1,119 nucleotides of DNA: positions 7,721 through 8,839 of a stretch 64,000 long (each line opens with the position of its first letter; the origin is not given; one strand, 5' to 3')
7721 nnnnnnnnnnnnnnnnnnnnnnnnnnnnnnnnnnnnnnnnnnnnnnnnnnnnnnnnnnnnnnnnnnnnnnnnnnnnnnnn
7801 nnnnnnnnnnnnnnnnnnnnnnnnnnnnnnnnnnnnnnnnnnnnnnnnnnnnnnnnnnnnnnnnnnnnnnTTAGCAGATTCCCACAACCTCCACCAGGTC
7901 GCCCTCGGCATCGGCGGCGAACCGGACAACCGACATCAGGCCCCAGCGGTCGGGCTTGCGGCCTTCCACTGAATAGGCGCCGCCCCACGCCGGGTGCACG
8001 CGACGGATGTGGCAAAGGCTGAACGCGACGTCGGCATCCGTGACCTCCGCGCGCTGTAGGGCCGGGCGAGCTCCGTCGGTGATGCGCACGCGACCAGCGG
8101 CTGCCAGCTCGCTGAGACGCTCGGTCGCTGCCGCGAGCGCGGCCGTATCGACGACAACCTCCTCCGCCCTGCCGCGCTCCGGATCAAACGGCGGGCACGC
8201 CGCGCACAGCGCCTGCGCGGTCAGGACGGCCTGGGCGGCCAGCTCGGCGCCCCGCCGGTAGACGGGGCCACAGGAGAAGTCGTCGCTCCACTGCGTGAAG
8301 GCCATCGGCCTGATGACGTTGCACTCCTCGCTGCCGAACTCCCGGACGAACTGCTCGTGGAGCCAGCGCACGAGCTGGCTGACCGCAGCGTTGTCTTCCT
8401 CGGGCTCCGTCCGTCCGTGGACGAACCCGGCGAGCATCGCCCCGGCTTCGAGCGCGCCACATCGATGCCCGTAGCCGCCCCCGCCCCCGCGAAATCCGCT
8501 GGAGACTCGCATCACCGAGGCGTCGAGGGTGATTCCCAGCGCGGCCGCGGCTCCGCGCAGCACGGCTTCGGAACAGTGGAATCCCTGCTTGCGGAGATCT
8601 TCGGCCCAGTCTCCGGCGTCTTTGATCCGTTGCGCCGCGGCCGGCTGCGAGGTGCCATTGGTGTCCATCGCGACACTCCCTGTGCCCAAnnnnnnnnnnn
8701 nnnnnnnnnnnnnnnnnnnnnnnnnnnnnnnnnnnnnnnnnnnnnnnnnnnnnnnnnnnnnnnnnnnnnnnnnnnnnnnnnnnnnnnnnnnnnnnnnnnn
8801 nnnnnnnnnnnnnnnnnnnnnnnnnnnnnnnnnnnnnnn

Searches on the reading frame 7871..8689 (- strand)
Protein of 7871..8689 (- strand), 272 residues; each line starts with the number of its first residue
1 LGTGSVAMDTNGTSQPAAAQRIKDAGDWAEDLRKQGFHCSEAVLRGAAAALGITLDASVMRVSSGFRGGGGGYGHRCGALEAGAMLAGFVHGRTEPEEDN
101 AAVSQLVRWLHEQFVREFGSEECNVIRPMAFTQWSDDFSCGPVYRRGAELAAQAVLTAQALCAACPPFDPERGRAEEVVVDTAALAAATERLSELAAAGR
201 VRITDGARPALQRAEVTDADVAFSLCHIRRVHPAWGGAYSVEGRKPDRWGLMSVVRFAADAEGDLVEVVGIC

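Call 8: search_protein_families(library=pfam, proteins=[window:7871-8689:-])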
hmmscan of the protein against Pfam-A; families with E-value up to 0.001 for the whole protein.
window:7871-8689:- (272 aa): 1 family
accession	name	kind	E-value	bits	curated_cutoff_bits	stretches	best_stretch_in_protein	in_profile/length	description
PF09719.15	C_GCAxxG_C_C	-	1.5e-18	67.4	27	1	37-151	1-115/118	Putative redox-active protein (C_GCAxxG_C_C)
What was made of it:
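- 7871..8668 (-): C_GCAxxG_C_C family gene upstream of the tRNA: the conserved (native) side of the site. Pfam (call 8).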

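Call 12: find_related_loci(query=window:7871-8689:-, collection=genome_contigs, flank=10000)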
Query window:7871-8689:- (272 aa) in genome_contigs; peptide patterns used: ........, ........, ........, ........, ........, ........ (x = any residue, [..] = any of these).
599 stretches matched a pattern, but none encodes a relative of the query by tblastn (E <= 1e-3).
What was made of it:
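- Tried and rejected: A genome_contigs scan with the upstream C_GCAxxG protein found no relative (call 12).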

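Call 15: find_encoding_contigs(protein=window:7871-8689:-, flank=10000, max_places=10)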
Protein window:7871-8689:- (272 aa): no gene with exactly this product is on record in the collection.

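Call 16: find_encoding_contigs(protein=window:7871-8668:-, flank=10000, max_places=10)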
Protein window:7871-8668:- (265 aa): 1 contig read that carries it; 1 place shown.
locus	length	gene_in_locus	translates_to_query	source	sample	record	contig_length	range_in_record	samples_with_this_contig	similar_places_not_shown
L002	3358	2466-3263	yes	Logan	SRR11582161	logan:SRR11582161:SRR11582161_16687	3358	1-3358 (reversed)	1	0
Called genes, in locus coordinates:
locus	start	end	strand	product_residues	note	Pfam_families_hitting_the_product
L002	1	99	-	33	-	?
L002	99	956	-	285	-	PF02742:Fe_dep_repr_C, PF04023:FeoA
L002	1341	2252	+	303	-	PF13240:Zn_Ribbon_1 (weak)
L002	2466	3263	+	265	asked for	PF09719:C_GCAxxG_C_C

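Call 51: find_homologous_proteins(query=window:7871-8668:-, max_evalue=1e-30)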
Query window:7871-8668:- (265 aa): 19 proteins with E <= 1e-30 among 8000 candidates.
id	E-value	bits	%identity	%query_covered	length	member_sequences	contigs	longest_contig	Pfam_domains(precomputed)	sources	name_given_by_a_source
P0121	2.6e-172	589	100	100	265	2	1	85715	PF09719.16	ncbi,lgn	-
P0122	3.2e-133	461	79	100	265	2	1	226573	PF09719.16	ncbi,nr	ncbi:MAG: C-GCAxxG-C-C family (seleno)protein [bacterium]|nr:C-GCAxxG-C-C family (seleno)protein [ba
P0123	1.0e-129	450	79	95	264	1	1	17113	PF09719.16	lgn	-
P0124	2.0e-126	439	76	99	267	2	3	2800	PF09719.16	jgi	jgi:C_GCAxxG_C_C family probable redox protein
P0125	2.6e-121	422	72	100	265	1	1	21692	PF09719.16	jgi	jgi:C_GCAxxG_C_C family probable redox protein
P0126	1.0e-104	368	63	97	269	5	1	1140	PF09719.16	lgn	-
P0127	2.2e-104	367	64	95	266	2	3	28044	PF09719.16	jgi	jgi:C_GCAxxG_C_C family probable redox protein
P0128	5.9e-97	342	62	95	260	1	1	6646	PF09719.16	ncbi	-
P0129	1.6e-94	334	73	79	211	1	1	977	PF09719.16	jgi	jgi:C_GCAxxG_C_C family probable redox protein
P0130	7.7e-94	332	61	95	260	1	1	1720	PF09719.16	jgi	jgi:C_GCAxxG_C_C family probable redox protein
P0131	9.9e-90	319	59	96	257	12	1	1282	PF09719.16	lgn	-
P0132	1.3e-87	312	56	97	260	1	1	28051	PF09719.16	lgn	-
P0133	3.7e-86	307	57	94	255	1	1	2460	PF09719.16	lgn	-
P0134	7.2e-80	286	54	94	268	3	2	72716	PF09719.16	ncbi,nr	ncbi:MAG: C-GCAxxG-C-C family protein [Armatimonadota bacterium]|nr:C-GCAxxG-C-C family protein [Arm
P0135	1.3e-79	286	56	94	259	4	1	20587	PF09719.16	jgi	-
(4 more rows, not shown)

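Call 52: find_encoding_contigs(protein=P0121, flank=3000, max_places=10)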
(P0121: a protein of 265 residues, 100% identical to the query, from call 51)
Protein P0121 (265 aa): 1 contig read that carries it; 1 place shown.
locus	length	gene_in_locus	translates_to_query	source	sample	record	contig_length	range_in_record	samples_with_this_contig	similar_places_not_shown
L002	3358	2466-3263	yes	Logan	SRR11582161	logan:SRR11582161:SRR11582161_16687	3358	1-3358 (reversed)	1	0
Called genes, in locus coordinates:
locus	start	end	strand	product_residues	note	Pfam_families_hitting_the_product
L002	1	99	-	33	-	?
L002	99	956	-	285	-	PF02742:Fe_dep_repr_C, PF04023:FeoA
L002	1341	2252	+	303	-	PF13240:Zn_Ribbon_1 (weak)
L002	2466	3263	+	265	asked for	PF09719:C_GCAxxG_C_C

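Call 53: find_encoding_contigs(protein=P0122, flank=6000, max_places=5)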
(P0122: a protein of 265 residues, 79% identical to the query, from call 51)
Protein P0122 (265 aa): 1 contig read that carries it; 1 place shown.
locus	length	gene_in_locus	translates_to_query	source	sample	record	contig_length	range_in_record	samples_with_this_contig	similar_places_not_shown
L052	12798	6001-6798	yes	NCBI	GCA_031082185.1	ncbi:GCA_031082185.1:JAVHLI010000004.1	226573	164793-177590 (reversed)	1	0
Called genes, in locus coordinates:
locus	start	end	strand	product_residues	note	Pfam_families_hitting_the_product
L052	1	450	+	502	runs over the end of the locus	PF13552:DUF4127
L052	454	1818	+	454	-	PF00890:FAD_binding_2 (weak), PF01494:FAD_binding_3 (faint), PF07992:Pyr_redox_2 (faint), PF12831:FAD_oxidored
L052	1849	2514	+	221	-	-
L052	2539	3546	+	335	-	PF00288:GHMP_kinases_N, PF08544:GHMP_kinases_C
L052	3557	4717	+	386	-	PF07690:MFS_1, PF12832:MFS_1_like (faint), PF07690:MFS_1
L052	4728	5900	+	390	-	PF08331:QueG_DUF1730, PF13484:Fer4_16, PF13646:HEAT_2, PF03130:HEAT_PBS (faint), PF13513:HEAT_EZ (weak)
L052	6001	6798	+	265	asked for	PF09719:C_GCAxxG_C_C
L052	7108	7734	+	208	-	PF13338:AbiEi_4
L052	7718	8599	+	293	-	PF08843:AbiEii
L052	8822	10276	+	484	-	PF01425:Amidase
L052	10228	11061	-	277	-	PF00795:CN_hydrolase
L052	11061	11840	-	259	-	PF02633:Creatininase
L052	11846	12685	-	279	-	PF00528:BPD_transp_1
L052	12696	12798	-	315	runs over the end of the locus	PF19300:BPD_transp_1_N, PF00528:BPD_transp_1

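Call 54: find_encoding_contigs(protein=P0123, flank=6000, max_places=5)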
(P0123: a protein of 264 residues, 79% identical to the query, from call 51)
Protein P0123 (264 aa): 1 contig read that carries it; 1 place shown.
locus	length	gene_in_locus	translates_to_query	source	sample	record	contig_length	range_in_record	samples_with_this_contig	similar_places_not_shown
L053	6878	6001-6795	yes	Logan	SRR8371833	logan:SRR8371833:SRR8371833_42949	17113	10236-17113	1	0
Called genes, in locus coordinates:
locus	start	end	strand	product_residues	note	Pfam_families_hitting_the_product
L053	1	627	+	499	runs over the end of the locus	PF13552:DUF4127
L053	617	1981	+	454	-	PF00890:FAD_binding_2 (weak), PF01134:GIDA (weak), PF03486:HI0933_like (weak), PF07992:Pyr_redox_2 (weak), PF12831:FAD_oxidored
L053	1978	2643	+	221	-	-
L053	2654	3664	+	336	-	PF00288:GHMP_kinases_N, PF08544:GHMP_kinases_C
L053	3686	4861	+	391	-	PF01306:LacY_symp (faint), PF06779:MFS_4 (faint), PF07690:MFS_1, PF12832:MFS_1_like (weak), PF07690:MFS_1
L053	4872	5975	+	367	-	PF08331:QueG_DUF1730, PF13484:Fer4_16, PF13646:HEAT_2, PF03130:HEAT_PBS (faint)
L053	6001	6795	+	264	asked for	PF09719:C_GCAxxG_C_C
